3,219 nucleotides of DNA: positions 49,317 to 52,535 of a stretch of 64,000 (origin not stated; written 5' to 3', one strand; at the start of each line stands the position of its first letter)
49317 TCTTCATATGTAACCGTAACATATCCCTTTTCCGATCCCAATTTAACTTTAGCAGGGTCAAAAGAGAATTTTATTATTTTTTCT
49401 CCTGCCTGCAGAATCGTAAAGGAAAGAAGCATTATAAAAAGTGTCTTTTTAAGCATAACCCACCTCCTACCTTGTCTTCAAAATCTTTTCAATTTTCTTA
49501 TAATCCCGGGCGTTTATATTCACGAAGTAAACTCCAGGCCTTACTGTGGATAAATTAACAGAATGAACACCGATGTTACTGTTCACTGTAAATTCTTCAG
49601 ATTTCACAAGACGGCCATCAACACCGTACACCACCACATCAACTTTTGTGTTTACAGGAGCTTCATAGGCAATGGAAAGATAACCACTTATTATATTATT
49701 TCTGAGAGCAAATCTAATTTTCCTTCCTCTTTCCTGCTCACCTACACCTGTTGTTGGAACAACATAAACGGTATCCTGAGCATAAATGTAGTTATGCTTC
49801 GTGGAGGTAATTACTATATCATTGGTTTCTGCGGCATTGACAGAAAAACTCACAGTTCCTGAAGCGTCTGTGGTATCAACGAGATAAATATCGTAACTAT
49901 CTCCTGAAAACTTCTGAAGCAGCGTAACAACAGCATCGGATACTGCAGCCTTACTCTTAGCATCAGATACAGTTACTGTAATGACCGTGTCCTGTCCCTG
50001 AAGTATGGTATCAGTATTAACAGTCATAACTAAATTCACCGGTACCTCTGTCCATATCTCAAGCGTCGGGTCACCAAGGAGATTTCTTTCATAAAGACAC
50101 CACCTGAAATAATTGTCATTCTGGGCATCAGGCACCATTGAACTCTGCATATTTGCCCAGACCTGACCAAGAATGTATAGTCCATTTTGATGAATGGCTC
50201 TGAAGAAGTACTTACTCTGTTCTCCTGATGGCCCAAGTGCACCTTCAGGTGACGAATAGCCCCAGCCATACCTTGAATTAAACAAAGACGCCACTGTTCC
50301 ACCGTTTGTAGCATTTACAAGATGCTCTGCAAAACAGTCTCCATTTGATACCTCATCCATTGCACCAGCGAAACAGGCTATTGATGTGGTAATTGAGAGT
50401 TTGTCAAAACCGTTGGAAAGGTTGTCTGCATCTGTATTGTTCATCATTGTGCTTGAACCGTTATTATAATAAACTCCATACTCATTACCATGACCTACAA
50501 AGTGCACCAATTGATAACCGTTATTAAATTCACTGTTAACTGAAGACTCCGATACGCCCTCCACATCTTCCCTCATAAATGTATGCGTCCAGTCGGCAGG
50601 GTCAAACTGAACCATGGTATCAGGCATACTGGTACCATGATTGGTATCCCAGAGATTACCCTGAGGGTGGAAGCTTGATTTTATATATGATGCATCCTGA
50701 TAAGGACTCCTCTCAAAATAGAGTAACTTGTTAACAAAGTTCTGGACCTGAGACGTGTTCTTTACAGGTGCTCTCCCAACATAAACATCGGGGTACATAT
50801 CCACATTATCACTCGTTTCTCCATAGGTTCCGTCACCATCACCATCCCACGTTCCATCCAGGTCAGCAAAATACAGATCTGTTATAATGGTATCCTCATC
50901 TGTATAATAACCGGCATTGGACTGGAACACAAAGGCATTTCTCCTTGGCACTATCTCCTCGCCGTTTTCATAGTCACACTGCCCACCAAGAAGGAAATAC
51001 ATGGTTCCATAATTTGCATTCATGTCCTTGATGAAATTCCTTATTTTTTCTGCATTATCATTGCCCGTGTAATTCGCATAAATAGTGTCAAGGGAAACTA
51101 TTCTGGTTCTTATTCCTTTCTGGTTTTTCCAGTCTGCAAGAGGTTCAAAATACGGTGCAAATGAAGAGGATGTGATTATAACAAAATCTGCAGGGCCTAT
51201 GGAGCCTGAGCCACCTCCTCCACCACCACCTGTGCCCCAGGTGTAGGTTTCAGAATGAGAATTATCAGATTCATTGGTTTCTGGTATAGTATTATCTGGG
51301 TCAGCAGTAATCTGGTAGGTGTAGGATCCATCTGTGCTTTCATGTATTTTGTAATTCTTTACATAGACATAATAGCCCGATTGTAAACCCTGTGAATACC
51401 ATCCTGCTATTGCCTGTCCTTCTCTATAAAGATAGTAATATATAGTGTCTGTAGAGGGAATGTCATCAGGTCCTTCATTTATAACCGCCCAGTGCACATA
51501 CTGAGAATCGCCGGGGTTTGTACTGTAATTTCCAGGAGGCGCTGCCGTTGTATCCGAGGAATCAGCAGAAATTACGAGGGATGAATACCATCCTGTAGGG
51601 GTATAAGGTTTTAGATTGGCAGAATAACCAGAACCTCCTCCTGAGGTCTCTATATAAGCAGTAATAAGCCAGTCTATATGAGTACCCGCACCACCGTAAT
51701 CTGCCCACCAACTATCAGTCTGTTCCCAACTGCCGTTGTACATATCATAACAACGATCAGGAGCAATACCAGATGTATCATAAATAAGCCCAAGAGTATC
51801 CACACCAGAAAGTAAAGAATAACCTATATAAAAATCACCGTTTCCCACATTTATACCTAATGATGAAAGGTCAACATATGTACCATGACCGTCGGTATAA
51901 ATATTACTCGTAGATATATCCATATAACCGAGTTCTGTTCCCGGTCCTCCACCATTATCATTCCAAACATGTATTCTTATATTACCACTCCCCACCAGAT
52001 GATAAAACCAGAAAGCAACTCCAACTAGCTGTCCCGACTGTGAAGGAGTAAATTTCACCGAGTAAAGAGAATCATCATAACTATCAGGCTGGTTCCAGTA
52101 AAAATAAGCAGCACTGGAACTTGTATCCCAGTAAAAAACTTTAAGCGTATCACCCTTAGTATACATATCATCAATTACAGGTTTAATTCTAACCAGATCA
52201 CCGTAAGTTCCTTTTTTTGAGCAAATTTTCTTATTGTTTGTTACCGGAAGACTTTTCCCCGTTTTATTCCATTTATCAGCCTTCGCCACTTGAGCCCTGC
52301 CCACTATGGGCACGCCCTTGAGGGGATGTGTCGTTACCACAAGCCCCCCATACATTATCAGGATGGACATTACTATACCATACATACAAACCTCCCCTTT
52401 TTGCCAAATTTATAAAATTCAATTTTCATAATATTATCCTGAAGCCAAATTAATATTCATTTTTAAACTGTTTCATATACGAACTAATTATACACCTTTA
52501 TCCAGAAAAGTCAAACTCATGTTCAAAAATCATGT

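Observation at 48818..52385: Split gingipain-type protease: a C25 peptidase with T9SS sorting domain followed by a separately encoded, secreted propeptide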

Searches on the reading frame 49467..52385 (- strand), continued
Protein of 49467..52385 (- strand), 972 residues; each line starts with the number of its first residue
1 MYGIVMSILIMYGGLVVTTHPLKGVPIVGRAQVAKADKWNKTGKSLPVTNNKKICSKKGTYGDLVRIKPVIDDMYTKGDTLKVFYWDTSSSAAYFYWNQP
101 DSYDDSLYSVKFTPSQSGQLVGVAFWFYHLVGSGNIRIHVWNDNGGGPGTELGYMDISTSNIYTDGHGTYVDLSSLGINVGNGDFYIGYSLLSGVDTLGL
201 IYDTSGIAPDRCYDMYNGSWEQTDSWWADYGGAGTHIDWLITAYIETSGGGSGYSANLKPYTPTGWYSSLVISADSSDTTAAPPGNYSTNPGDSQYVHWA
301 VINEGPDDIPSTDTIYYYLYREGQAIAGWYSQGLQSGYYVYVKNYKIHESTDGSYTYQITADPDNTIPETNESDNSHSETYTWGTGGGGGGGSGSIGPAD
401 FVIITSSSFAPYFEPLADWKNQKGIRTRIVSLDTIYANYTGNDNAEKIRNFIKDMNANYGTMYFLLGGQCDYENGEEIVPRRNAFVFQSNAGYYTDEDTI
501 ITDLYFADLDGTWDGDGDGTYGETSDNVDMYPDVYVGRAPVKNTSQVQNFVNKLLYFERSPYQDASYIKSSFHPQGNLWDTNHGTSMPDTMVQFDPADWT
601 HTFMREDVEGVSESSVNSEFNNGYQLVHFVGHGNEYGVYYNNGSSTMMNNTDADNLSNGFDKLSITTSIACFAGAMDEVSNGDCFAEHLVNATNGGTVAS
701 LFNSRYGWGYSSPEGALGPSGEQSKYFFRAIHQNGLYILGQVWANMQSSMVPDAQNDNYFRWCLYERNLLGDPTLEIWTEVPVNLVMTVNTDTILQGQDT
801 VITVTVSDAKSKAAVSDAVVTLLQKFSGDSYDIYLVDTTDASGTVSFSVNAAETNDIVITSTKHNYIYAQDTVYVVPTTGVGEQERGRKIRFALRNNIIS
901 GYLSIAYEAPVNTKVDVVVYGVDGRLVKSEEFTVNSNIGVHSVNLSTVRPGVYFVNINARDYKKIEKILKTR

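Call 31: search_solved_structures(query=window:49467-52385:-, max_evalue=0.001, show_alignments=3)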
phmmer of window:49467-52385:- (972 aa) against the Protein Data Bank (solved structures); distinct sequences matched with E-value up to 0.001: 2.
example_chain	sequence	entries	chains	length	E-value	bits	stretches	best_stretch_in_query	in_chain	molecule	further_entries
4ief_B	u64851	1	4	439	3.7e-11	45.3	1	517-796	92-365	Gingipain R2 Mature Domain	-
1cvr_A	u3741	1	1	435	1.1e-09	40.4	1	517-795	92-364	GINGIPAIN R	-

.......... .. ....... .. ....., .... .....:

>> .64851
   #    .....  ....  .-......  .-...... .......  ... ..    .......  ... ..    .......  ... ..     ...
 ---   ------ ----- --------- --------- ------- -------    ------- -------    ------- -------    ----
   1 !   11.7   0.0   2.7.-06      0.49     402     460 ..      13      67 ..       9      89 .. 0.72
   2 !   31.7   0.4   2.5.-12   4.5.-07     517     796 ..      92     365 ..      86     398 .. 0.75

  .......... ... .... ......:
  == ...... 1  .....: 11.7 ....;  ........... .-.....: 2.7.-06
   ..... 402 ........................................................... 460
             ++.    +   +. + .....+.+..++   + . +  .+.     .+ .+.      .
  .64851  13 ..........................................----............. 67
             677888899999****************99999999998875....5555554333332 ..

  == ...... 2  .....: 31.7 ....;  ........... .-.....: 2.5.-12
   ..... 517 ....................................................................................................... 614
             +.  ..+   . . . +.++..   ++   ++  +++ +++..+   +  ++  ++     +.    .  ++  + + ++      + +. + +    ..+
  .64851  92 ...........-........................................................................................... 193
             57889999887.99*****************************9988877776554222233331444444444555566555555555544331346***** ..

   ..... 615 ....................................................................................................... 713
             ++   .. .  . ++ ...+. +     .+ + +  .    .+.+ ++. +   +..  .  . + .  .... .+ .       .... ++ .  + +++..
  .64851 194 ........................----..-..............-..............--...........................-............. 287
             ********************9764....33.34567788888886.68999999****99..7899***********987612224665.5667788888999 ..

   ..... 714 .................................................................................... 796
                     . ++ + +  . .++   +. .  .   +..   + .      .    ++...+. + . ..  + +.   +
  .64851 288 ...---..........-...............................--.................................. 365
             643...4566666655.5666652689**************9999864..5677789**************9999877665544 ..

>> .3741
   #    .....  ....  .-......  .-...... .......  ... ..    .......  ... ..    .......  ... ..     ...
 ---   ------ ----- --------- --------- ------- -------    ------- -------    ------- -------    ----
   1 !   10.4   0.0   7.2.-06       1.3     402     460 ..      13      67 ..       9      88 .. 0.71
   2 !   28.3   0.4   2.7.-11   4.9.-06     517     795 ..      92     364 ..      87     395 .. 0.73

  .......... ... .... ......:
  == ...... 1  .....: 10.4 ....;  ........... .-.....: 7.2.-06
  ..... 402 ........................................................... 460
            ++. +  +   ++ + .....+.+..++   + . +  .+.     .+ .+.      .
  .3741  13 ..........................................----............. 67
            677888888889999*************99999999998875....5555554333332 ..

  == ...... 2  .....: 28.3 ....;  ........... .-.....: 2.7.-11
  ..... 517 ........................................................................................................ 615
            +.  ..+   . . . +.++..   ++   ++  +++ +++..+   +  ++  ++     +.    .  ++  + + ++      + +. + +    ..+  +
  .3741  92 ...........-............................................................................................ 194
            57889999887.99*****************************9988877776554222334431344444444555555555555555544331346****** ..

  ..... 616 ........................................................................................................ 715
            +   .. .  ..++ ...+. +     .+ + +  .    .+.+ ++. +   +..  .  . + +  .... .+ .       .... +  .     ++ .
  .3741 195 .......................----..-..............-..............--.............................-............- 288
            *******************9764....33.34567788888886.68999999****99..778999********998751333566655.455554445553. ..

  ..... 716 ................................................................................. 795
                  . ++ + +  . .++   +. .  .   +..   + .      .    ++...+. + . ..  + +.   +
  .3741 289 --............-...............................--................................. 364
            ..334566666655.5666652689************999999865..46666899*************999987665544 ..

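Call 68: find_encoding_contigs(protein=P0088, flank=4000, max_places=1)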
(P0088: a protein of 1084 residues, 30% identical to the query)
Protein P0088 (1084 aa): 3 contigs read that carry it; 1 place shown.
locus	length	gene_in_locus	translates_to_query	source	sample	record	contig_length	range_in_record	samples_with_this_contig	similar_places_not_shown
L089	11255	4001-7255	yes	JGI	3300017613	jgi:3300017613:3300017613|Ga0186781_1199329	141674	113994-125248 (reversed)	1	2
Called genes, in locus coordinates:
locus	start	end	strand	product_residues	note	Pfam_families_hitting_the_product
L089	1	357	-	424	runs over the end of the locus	PF00374:NiFeSe_Hases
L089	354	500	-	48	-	-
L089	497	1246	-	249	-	PF01058:Oxidored_q6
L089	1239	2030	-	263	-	PF00175:NAD_binding_1, PF10418:DHODB_Fe-S_bind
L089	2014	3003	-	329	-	PF00037:Fer4 (faint), PF17179:Fer4_22, PF12837:Fer4_6 (weak)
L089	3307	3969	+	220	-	-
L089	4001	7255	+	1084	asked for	PF01364:Peptidase_C25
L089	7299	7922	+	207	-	-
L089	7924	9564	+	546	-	-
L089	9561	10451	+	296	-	PF01758:SBF (weak)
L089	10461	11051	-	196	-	PF22564:HAAS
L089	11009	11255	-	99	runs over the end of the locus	PF03551:PadR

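Call 69: find_encoding_contigs(protein=P0127, flank=4000, max_places=1)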
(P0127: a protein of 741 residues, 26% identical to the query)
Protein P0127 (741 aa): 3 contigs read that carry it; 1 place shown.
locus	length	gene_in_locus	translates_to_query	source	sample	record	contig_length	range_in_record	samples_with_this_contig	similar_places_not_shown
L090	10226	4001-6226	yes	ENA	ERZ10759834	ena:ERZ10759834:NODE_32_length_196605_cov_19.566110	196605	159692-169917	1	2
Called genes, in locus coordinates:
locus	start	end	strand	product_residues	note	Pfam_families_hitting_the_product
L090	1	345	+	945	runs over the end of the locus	-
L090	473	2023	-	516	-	PF00884:Sulfatase (faint), PF01663:Phosphodiest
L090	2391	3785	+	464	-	PF01757:Acyl_transf_3 (weak)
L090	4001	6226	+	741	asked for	PF01364:Peptidase_C25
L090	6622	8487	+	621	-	PF00149:Metallophos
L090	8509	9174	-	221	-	-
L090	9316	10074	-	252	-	-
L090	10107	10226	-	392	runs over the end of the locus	PF03417:AAT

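Call 72: search_solved_structures(query=A5, max_evalue=0.001, show_alignments=3)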
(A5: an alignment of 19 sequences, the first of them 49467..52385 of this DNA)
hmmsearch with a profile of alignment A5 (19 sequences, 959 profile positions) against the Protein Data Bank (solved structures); distinct sequences matched with E-value up to 0.001: 3.
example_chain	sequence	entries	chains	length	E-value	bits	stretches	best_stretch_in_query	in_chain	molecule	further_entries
4ief_B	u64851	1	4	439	1.2e-13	53.4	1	505-786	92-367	Gingipain R2 Mature Domain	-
1cvr_A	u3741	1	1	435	3.9e-13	51.8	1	505-786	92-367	GINGIPAIN R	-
2l0d_A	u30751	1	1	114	0.00033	22.2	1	293-367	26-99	Cell surface protein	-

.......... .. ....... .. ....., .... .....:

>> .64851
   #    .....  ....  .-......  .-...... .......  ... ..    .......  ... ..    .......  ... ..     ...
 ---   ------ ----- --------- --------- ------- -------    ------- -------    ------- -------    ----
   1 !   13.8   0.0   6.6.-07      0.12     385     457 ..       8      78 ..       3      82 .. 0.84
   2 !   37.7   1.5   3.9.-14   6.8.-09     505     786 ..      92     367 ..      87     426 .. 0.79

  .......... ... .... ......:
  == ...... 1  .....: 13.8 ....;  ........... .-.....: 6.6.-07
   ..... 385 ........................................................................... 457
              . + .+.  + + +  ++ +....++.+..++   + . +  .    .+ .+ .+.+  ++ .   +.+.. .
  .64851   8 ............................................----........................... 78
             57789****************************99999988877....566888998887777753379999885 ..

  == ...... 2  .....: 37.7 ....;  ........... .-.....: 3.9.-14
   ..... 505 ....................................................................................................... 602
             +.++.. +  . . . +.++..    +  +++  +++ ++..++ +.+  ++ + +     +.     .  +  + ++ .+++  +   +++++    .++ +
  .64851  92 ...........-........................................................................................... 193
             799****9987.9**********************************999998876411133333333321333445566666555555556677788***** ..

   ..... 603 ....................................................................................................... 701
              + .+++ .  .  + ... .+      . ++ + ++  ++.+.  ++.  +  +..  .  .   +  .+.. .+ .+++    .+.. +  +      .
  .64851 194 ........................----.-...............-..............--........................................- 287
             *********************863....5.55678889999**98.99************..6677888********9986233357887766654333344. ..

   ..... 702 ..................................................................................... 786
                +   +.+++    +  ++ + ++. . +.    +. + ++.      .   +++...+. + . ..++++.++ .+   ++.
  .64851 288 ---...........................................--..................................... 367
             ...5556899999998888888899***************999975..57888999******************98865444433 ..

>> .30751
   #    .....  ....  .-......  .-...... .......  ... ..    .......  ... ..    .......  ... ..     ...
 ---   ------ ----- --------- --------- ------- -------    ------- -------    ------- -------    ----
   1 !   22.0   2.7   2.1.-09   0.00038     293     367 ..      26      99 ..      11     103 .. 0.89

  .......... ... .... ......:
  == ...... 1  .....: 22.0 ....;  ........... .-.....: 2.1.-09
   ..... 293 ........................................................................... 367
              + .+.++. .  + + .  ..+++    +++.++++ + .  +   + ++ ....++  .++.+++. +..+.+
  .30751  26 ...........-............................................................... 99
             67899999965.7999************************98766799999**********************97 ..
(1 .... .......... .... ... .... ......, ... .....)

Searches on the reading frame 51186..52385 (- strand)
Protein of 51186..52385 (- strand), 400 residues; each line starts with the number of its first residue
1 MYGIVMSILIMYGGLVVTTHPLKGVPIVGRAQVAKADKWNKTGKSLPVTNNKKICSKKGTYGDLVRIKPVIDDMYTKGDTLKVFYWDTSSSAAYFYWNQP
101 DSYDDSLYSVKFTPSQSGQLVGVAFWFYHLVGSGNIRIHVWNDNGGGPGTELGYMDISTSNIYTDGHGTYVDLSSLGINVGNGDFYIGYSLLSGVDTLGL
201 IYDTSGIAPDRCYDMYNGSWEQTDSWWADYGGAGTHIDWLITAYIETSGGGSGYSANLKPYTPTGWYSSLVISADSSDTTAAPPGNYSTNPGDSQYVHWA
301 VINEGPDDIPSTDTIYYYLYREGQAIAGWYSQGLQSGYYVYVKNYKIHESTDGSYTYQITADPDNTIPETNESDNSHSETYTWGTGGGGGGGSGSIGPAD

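Call 51: predict_structure(alignment_id=A6)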
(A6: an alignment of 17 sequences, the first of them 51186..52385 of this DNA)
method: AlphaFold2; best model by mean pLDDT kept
length: 400 residues; sequences in the alignment: 17
mean_pLDDT: 73.1   pTM: 0.49
mean pLDDT of the five models: 73.1, 70.2, 69.2, 68.7, 66.9
residues with pLDDT >= 90: 71; 70-90: 205; 50-70: 56; < 50: 68
segments of 3 or more residues with pLDDT < 50: 1-19, 39-65, 75-77, 249-252, 387-400
pLDDT, mean of each block of 10 residues (from residue 1): 41 33 69 69 27 27 48 52 74 76 69 82 88 91 91 90 81 81 88 86 75 84 72 68 73 70 92 90 81 88 82 82 86 85 89 91 73 86 64 33
secondary structure, 60 per line:
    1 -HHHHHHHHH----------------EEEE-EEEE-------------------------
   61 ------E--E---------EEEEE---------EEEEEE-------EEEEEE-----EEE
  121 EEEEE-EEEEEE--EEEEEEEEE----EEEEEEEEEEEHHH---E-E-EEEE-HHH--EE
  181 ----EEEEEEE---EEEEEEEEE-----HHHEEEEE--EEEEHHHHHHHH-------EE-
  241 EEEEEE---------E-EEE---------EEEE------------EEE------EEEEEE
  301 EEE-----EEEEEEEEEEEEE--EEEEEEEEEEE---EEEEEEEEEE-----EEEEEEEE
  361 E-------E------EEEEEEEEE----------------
elements in order: H2-10 E27-30 E32-35 E80-84 E94-99 E107-112 E118-125 E127-132 E135-143 E148-158 E169-172 E185-191 E195-203 E212-216 E219-222 H223-230 E241-246 E258-260 E270-273 E286-288 E295-303 E309-321 E324-334 E338-347 E353-361 E376-384

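Call 53: fold_search(model_id=the predicted structure, library=pdb)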
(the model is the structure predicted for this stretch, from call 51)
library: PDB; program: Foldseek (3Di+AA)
matches with E <= 10: 1532; with E <= 0.001: 49
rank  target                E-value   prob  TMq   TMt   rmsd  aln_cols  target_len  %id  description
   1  8zdp_v                5.4e-06  1.00  0.29  0.17  12.9       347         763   10  Cryo-EM structure of Mycobacteriophage Douge Central fiber (gp20) (released 2025-06-25)
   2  8zdq_v                5.4e-06  1.00  0.29  0.15  12.9       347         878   10  Cryo-EM structure of Mycobacteriophage Douge complete baseplate (gp13, gp17, gp23, gp16, gp18 and gp20) (released 2025-06-25)
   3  3idu_A                6.0e-06  1.00  0.25  0.79   7.3       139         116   16  Crystal Structure of the CARDB domain of the PF1109 protein in complex with di-metal ions from Pyrococcus furiosus, No (released 2009-08-04)
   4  2kl6_MODEL_1_A        9.8e-06  1.00  0.24  0.82   2.7       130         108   18  Solution NMR structure of the CARDB domain of PF1109 from Pyrococcus furiosus. Northeast Structural Genomics C (released 2009-08-25)
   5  9euj_G                1.1e-05  1.00  0.28  0.14  17.0       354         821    9  Cryo-EM structure of Staphylococcus aureus bacteriophage phi812 baseplate in the post-contraction state - sheath initi (released 2025-04-09)
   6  3gdb                  1.9e-05  0.98  0.20  0.15  12.6       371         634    9  Crystal structure of Spr0440 glycoside hydrolase domain, Endo-D from Streptococcus pneumoniae R6 (released 2009-03-17)
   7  3idu_B                2.6e-05  1.00  0.25  0.84   3.5       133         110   16  Crystal Structure of the CARDB domain of the PF1109 protein in complex with di-metal ions from Pyrococcus furiosus, No (released 2009-08-04)
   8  4pyg_A                3.2e-05  0.99  0.17  0.10  17.9       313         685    6  Transglutaminase2 complexed with GTP (released 2015-02-11)
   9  1ggy_A                8.2e-05  1.00  0.20  0.12  17.3       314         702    6  HUMAN FACTOR XIII WITH YTTERBIUM BOUND IN THE ION SITE (released 1999-02-16)
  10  8csw                  9.1e-05  1.00  0.20  0.13  16.8       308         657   10  Local refinement of protein 4.2 in Class 2 of erythrocyte ankyrin-1 complex (released 2022-07-20)
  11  1fie_B                9.6e-05  1.00  0.19  0.11  18.7       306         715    7  RECOMBINANT HUMAN COAGULATION FACTOR XIII (released 1997-02-12)
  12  1ggy_B                1.2e-04  1.00  0.20  0.12  18.2       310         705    7  HUMAN FACTOR XIII WITH YTTERBIUM BOUND IN THE ION SITE (released 1999-02-16)
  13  7uzs                  1.3e-04  1.00  0.20  0.13  15.8       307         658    9  Protein 4.2 (local refinement from consensus reconstruction of ankyrin complex classes) (released 2022-07-20)
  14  1ggt_B                1.4e-04  1.00  0.20  0.12  17.0       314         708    6  THREE-DIMENSIONAL STRUCTURE OF A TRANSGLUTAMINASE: HUMAN BLOOD COAGULATION FACTOR XIII (released 1995-07-31)
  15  1evu_B                1.6e-04  1.00  0.21  0.12  18.6       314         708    6  HUMAN FACTOR XIII WITH CALCIUM BOUND IN THE ION SITE (released 2000-05-10)
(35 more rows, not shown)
